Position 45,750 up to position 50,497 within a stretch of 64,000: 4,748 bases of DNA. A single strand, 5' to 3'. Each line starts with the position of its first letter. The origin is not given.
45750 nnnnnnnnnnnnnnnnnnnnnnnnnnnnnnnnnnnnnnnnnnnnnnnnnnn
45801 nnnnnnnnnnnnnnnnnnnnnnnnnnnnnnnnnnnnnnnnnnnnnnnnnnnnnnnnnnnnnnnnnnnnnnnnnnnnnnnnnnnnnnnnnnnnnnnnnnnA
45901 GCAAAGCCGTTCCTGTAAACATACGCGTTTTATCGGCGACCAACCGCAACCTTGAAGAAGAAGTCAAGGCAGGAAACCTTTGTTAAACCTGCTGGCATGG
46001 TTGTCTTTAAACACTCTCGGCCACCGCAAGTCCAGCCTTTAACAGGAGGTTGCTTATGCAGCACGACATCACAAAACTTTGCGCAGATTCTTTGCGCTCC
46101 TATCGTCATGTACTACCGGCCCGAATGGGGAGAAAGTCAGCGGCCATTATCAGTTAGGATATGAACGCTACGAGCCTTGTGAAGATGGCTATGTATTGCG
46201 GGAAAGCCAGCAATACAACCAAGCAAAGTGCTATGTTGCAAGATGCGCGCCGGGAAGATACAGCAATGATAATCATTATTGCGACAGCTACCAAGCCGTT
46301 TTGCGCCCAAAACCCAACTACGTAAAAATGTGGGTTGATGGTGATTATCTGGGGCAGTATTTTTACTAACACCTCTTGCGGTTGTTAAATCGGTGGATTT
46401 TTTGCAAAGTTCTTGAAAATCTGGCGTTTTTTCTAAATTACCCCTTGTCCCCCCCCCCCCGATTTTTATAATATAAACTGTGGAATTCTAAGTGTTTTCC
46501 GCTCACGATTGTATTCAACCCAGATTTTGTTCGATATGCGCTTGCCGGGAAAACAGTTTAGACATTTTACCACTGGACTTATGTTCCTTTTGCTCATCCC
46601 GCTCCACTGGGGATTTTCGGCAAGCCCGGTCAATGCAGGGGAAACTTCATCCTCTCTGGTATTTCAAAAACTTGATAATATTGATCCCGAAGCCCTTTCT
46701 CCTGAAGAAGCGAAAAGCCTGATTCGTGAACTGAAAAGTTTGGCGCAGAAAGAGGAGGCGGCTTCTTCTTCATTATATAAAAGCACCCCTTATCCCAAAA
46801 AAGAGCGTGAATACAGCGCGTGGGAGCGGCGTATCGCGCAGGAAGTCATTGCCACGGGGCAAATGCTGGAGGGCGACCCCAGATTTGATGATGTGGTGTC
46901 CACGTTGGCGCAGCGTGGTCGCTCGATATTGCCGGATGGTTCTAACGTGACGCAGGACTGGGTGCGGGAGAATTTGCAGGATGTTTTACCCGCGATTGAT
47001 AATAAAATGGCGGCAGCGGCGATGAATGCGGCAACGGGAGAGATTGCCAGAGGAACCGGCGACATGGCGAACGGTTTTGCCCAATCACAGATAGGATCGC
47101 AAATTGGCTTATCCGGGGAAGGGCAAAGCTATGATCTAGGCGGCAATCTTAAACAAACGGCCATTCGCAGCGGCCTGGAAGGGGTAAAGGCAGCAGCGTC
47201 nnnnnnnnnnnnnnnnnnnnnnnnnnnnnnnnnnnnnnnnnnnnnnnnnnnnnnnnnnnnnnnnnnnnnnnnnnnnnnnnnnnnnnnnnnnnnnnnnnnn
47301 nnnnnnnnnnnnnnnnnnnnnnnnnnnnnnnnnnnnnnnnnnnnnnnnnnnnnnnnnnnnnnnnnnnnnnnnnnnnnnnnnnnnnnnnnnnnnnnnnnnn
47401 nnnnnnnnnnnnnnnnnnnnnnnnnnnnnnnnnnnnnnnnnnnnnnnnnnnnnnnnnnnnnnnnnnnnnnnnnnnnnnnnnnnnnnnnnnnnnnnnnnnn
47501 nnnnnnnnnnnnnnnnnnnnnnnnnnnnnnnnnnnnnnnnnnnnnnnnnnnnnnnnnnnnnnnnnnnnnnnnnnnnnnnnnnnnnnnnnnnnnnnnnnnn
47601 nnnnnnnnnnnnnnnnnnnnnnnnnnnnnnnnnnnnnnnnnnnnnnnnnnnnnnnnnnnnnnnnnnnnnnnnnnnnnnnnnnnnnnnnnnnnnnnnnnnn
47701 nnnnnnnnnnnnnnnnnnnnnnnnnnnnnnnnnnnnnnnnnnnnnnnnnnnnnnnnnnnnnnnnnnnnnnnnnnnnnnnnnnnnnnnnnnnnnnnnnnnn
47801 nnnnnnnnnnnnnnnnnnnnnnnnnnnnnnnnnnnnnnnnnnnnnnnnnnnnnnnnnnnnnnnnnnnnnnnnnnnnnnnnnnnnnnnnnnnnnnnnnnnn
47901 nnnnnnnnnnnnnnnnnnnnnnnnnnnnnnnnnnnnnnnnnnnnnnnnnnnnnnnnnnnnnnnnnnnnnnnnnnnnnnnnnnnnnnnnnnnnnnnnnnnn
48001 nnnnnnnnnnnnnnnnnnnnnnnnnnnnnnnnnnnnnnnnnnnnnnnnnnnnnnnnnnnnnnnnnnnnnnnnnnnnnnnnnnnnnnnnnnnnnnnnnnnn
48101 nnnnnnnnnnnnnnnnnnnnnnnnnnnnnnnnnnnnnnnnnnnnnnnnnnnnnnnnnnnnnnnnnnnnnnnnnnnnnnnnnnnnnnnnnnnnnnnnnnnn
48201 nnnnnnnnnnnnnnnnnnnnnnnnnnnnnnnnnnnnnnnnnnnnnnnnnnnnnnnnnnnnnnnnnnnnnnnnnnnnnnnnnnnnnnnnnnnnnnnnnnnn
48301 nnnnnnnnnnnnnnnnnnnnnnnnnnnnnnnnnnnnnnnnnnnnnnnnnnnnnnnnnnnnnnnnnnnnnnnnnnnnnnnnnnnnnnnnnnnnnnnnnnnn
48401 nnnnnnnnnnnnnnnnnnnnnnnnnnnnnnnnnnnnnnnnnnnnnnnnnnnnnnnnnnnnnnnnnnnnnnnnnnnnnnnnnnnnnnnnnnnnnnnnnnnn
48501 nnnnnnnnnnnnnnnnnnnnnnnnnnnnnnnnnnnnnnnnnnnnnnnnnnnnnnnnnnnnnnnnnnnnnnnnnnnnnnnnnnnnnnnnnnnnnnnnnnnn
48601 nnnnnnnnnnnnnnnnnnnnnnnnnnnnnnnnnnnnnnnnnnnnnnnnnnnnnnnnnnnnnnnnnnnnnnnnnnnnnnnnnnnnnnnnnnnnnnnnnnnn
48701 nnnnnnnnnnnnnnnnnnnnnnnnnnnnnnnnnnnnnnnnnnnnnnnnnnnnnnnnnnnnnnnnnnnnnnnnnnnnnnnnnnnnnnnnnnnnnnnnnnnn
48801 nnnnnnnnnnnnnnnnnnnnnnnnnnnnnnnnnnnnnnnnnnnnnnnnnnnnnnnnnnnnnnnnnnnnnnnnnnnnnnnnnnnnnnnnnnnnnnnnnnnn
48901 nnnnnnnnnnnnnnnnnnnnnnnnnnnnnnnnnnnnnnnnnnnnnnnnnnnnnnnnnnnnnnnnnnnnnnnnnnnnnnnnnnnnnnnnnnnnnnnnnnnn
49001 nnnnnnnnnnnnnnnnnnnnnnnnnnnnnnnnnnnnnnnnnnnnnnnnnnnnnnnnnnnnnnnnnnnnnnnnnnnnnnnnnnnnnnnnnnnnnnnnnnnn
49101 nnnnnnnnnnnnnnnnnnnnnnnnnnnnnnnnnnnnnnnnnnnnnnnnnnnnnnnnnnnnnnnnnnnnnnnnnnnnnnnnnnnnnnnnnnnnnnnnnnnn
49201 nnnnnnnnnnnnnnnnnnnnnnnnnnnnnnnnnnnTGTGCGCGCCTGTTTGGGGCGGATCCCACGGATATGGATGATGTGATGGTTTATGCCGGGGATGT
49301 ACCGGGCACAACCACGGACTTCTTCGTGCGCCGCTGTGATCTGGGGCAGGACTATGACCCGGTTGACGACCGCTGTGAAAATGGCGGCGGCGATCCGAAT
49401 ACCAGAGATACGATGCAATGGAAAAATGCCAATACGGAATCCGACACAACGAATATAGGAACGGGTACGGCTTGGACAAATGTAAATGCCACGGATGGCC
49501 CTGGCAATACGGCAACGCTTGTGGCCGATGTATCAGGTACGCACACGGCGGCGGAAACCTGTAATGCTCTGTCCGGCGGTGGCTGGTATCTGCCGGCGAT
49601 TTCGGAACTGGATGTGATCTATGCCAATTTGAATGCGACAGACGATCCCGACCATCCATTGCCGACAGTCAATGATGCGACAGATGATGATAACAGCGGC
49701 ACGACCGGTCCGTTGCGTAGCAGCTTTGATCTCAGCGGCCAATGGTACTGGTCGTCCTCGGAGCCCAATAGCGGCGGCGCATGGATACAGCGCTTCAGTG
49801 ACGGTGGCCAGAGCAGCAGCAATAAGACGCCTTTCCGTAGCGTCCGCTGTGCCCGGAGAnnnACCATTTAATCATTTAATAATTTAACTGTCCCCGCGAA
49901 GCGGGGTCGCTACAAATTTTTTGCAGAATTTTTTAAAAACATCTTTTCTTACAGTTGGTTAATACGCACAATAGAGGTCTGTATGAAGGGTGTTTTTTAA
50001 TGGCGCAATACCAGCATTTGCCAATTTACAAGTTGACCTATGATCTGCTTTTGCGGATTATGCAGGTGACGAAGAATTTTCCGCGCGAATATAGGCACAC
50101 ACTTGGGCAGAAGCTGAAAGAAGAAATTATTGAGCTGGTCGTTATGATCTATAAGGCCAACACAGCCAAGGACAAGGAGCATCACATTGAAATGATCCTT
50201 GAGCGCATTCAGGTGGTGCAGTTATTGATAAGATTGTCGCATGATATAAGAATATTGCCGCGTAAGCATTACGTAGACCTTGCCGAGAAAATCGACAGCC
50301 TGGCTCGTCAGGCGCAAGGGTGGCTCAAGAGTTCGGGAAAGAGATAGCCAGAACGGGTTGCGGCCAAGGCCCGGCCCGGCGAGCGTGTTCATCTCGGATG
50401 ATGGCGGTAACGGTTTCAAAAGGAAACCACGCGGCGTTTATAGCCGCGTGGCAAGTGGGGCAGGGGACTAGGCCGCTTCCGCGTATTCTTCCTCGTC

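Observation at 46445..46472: C12 homopolymer embedded in the -35/spacer of the promoter of a giant adhesin: candidate phase-variation switch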

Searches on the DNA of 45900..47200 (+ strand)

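Call 21: search_dna_similar(query=window:45900-47200:+, collection=plasmids, mode=distant)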
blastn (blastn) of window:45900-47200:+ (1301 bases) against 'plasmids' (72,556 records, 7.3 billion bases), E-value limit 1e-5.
No match.

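Call 50: search_rna_families(source=window, start=46000, end=46700, threshold=evalue, max_evalue=1)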
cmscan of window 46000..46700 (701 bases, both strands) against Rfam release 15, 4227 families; matches with E-value up to 1: 0.
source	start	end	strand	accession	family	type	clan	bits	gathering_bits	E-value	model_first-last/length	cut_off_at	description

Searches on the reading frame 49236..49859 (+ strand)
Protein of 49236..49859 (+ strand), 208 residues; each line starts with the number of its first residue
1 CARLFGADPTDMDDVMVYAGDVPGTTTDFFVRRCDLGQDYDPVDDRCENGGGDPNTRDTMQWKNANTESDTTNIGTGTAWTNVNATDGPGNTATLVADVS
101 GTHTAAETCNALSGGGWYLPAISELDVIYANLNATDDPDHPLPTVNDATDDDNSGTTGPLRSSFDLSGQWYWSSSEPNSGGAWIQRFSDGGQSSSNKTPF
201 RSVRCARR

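Call 51: search_solved_structures(query=window:49236-49859:+, max_evalue=1)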
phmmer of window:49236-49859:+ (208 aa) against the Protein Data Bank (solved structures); distinct sequences matched with E-value up to 1: 2.
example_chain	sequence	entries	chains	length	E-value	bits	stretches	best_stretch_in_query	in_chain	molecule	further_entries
8qpg_TC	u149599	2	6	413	0.018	18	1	25-105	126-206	Prokaryotic polysaccharide deacetylase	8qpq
5usf_C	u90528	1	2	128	0.81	12.5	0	161-197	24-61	Immunoglobulin heavy chain variable region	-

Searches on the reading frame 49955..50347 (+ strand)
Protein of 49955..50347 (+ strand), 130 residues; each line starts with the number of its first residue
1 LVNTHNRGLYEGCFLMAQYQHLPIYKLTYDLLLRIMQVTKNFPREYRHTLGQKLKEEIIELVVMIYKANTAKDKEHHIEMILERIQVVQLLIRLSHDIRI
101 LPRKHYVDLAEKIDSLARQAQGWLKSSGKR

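Call 4: search_protein_families(library=pfam, proteins=[window:49955-50347:+])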
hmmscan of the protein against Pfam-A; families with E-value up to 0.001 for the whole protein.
window:49955-50347:+ (130 aa): 2 families
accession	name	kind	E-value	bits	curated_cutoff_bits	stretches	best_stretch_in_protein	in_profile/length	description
PF22296.2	bAvd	-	7.4e-19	68.7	40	1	26-126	5-106/107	bAvd-like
PF05635.17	23S_rRNA_IVP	-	0.00011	22.8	33.8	1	21-119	2-103/106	23S rRNA-intervening sequence protein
